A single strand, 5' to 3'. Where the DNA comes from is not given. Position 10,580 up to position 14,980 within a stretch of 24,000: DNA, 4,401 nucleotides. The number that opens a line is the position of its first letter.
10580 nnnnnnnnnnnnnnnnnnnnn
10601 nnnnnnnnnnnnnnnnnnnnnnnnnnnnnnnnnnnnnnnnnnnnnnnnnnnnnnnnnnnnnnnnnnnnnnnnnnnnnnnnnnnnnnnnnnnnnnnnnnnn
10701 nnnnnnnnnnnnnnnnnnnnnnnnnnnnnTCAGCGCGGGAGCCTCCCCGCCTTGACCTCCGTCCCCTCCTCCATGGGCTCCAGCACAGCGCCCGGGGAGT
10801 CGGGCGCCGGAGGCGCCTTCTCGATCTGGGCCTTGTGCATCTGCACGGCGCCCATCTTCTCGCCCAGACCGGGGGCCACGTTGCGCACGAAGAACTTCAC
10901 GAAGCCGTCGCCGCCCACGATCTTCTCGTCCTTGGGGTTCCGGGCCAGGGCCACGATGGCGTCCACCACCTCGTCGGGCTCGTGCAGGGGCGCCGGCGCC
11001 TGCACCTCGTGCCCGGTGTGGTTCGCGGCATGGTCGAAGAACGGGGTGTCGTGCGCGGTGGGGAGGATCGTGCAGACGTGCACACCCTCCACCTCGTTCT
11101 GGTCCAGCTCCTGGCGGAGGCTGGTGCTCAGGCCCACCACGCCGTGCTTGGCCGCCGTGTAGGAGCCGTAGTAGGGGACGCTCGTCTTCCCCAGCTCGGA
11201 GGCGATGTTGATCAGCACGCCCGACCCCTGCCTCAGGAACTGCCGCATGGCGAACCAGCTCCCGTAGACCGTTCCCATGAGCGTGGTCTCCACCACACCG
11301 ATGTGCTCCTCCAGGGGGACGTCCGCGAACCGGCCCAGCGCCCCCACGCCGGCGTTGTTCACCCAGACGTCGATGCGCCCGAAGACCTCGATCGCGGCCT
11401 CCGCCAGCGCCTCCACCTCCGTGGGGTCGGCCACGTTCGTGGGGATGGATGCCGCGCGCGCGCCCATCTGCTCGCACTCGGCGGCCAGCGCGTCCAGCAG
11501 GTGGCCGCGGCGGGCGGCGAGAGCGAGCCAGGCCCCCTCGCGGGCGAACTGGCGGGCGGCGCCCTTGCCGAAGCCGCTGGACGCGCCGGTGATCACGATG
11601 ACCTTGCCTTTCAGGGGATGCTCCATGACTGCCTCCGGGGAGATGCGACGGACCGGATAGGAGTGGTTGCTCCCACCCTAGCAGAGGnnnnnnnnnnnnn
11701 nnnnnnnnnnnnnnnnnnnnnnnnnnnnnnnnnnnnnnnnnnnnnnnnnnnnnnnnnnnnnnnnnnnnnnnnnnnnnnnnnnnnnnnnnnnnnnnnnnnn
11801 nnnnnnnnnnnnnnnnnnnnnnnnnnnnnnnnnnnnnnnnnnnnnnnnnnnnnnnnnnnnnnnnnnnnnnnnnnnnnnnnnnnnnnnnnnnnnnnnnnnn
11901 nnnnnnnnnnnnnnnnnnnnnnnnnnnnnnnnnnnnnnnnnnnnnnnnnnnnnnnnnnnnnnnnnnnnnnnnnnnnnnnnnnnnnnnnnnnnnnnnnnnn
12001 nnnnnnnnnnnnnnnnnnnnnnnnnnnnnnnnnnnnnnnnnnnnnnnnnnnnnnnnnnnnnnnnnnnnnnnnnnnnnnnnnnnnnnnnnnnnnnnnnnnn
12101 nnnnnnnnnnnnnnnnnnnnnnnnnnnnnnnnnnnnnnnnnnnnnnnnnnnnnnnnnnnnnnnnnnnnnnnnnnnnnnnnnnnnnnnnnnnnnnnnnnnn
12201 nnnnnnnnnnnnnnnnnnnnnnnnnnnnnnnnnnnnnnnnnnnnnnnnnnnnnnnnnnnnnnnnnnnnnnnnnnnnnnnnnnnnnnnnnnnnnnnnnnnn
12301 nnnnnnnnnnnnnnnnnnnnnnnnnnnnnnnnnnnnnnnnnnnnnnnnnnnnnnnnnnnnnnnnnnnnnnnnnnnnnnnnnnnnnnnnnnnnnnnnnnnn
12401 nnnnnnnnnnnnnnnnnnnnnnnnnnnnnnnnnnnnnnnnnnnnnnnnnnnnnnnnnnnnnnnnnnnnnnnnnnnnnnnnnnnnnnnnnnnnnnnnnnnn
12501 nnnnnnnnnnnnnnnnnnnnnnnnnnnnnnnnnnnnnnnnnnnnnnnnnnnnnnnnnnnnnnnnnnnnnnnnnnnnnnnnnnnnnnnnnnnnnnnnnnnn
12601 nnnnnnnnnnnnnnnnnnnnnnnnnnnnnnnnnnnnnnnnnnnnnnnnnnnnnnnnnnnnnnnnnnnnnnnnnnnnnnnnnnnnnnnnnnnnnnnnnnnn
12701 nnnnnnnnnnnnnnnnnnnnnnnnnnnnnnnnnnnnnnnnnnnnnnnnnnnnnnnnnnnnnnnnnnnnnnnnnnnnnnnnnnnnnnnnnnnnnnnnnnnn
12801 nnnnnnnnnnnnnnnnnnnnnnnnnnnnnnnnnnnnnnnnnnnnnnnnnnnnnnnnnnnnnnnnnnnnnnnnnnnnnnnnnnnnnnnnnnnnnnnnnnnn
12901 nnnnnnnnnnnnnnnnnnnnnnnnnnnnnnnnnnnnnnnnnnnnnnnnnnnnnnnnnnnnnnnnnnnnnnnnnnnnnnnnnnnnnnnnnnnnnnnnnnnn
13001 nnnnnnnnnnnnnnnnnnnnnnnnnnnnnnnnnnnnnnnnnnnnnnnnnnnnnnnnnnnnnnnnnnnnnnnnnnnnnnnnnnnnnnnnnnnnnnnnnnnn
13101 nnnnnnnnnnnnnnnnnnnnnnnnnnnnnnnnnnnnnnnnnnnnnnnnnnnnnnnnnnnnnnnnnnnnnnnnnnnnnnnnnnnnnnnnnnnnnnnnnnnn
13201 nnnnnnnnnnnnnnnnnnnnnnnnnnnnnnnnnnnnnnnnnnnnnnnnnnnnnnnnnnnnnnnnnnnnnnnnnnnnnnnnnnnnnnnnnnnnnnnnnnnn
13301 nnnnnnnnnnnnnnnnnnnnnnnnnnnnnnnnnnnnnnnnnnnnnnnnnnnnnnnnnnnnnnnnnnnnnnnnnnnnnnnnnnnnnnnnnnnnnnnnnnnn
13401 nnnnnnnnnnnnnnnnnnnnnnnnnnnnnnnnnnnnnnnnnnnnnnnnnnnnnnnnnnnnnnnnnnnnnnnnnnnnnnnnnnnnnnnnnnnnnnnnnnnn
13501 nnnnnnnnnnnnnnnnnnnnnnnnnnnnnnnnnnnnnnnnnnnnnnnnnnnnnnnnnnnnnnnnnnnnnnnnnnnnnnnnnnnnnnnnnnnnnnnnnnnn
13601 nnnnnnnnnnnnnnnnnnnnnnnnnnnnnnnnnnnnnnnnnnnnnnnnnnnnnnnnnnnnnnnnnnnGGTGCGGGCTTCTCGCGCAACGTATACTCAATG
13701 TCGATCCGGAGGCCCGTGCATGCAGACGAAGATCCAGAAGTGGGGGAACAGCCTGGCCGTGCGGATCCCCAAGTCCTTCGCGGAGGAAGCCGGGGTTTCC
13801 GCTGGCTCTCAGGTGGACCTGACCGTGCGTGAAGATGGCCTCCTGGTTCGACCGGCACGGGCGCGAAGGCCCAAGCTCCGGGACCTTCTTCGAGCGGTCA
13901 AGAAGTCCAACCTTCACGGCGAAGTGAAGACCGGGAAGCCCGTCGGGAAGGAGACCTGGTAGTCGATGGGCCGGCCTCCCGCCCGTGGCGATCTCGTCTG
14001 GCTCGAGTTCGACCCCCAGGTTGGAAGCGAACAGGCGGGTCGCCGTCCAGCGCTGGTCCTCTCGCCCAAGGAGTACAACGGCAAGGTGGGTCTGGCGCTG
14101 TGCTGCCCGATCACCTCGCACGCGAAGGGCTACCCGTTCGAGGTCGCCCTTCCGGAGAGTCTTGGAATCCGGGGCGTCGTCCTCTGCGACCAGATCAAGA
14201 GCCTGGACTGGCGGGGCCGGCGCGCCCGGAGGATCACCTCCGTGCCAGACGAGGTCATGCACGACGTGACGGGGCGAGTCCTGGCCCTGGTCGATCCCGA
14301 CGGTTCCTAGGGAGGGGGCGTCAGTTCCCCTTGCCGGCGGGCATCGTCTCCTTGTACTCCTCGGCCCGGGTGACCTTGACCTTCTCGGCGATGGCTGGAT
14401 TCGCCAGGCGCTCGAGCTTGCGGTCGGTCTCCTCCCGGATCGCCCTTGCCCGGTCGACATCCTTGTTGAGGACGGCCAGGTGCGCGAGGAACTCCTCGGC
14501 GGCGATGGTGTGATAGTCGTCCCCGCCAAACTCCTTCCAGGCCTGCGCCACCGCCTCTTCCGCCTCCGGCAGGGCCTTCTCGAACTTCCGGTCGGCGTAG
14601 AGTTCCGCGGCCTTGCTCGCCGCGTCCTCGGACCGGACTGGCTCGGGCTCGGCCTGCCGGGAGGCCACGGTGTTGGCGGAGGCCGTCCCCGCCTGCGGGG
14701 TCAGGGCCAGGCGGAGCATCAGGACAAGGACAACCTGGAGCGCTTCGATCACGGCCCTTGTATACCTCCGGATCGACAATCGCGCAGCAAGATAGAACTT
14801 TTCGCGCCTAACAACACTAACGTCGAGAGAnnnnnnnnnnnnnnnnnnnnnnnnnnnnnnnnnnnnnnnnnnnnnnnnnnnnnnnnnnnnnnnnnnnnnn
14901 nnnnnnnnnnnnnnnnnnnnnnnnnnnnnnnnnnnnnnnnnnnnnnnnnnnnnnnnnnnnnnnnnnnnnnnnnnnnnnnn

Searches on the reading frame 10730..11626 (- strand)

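Call 45: search_protein_families(library=pfam, proteins=[window:10730-11626:-], max_evalue=0.001)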
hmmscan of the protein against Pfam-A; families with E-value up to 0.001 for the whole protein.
window:10730-11626:- (298 aa): 3 families
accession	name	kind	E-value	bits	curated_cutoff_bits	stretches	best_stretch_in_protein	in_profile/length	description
PF00106.31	adh_short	-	1.9e-43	148.6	26.6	1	8-198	1-188/195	short chain dehydrogenase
PF13561.12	adh_short_C2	-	2.1e-32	113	27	1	14-230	1-219/236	Enoyl-(Acyl carrier protein) reductase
PF08659.16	KR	-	9.5e-08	32.6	22.6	1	10-170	3-163/180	KR domain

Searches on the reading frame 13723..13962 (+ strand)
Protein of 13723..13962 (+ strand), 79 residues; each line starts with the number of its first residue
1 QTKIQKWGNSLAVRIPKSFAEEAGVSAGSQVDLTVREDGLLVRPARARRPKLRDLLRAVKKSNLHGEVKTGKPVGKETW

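Call 5: search_protein_families(library=pfam, proteins=[window:13723-13962:+], max_evalue=0.01)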
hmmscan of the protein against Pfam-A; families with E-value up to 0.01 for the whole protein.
window:13723-13962:+ (79 aa): 1 family
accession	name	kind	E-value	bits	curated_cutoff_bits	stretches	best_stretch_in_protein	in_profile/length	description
PF04014.23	MazE_antitoxin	-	7.5e-16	58.3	24.7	1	4-48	1-46/48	Antidote-toxin recognition MazE, bacterial antitoxin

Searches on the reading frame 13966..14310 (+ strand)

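Call 5: search_protein_families(library=pfam, proteins=[window:13966-14310:+], max_evalue=0.01)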
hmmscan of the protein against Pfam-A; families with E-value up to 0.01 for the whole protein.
window:13966-14310:+ (114 aa): 1 family
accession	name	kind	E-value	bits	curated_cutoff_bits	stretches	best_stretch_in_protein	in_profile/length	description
PF02452.23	PemK_toxin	-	2.8e-28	98.7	23.1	1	7-105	2-105/109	PemK-like, MazF-like toxin of type II toxin-antitoxin system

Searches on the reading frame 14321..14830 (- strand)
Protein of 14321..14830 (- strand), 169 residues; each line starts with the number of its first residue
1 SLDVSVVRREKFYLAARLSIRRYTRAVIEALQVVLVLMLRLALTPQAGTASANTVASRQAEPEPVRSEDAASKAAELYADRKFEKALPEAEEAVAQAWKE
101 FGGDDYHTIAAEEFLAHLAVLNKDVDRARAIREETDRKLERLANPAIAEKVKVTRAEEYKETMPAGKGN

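Call 4: search_protein_families(library=ncbifam, proteins=[window:14321-14830:-], max_evalue=0.01)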
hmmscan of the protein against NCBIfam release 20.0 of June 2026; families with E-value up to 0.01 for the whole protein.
window:14321-14830:- (169 aa): 1 family
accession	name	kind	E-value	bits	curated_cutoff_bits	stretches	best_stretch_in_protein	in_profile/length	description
NF040586.1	FxSxx_TPR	equivalog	6.3e-05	21.6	300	1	69-145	474-550/830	FxSxx-COOH system tetratricopeptide repeat protein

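Call 5: search_protein_families(library=pfam, proteins=[window:14321-14830:-], max_evalue=0.01)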
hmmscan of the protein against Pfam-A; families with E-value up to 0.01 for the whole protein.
window:14321-14830:- (169 aa): 0 families
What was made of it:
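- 14321..14752 (-): Neighbour only, not part of the system: a divergent 143-aa ORF with a hydrophobic N-terminus and one TPR_12-like unit. Weak NCBIfam TPR hit and no Pfam hit (calls 4, 5).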
